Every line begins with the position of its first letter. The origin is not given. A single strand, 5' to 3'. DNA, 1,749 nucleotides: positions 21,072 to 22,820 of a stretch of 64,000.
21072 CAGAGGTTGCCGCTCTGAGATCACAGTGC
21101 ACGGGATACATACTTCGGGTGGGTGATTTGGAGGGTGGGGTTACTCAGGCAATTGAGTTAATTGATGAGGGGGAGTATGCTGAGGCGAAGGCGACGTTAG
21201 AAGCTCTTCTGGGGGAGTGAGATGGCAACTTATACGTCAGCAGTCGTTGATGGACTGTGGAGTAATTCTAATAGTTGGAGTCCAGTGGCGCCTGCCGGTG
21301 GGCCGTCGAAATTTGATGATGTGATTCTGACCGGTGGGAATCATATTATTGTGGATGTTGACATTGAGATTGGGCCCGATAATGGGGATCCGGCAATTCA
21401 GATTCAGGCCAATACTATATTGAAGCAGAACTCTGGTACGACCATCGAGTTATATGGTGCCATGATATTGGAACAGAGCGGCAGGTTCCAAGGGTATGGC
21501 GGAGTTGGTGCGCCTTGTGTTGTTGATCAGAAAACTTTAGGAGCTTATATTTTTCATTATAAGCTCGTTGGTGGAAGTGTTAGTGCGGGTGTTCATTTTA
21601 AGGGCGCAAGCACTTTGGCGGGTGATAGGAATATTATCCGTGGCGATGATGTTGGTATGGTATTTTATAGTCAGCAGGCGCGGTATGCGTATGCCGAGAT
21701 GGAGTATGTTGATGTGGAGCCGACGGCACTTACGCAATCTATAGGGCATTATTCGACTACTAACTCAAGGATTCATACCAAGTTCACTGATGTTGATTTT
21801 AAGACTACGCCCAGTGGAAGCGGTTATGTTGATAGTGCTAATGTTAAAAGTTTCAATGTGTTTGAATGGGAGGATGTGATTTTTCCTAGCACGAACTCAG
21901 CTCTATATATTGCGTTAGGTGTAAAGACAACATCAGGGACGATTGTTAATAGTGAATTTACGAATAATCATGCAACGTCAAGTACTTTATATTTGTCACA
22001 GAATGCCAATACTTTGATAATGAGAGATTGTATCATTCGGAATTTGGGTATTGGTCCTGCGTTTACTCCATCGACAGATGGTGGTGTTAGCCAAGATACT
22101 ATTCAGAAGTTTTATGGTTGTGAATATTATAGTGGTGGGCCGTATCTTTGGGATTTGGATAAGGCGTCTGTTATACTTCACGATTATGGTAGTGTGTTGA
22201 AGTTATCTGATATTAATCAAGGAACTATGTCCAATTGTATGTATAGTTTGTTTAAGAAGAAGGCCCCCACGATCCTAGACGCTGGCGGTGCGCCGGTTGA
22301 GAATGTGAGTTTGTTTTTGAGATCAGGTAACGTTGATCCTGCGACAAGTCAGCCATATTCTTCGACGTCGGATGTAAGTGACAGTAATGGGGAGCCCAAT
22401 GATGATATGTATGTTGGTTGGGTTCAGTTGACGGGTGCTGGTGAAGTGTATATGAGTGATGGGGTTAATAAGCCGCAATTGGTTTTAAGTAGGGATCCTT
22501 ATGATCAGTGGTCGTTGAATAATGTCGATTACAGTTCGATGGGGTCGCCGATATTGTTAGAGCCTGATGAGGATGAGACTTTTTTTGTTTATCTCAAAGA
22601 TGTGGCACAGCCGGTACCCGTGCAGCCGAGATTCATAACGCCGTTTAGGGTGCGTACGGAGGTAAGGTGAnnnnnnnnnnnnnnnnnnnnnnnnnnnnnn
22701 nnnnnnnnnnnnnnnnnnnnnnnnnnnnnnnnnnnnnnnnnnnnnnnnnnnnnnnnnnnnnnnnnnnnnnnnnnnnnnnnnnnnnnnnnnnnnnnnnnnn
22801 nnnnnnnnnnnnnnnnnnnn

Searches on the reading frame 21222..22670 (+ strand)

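Call 9: search_protein_families(library=pfam, proteins=[window:21222-22670:+], max_evalue=0.1)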
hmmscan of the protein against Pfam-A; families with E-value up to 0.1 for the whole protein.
window:21222-22670:+ (482 aa): 1 family
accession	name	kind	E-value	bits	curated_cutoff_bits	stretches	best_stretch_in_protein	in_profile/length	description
PF13229.12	Beta_helix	-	0.014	15.4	25.9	1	233-295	54-135/158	Right handed beta helix region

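Call 10: search_protein_families(library=phrogs, proteins=[window:21222-22670:+], max_evalue=0.1)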
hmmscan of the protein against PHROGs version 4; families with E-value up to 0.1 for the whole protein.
window:21222-22670:+ (482 aa): 0 families
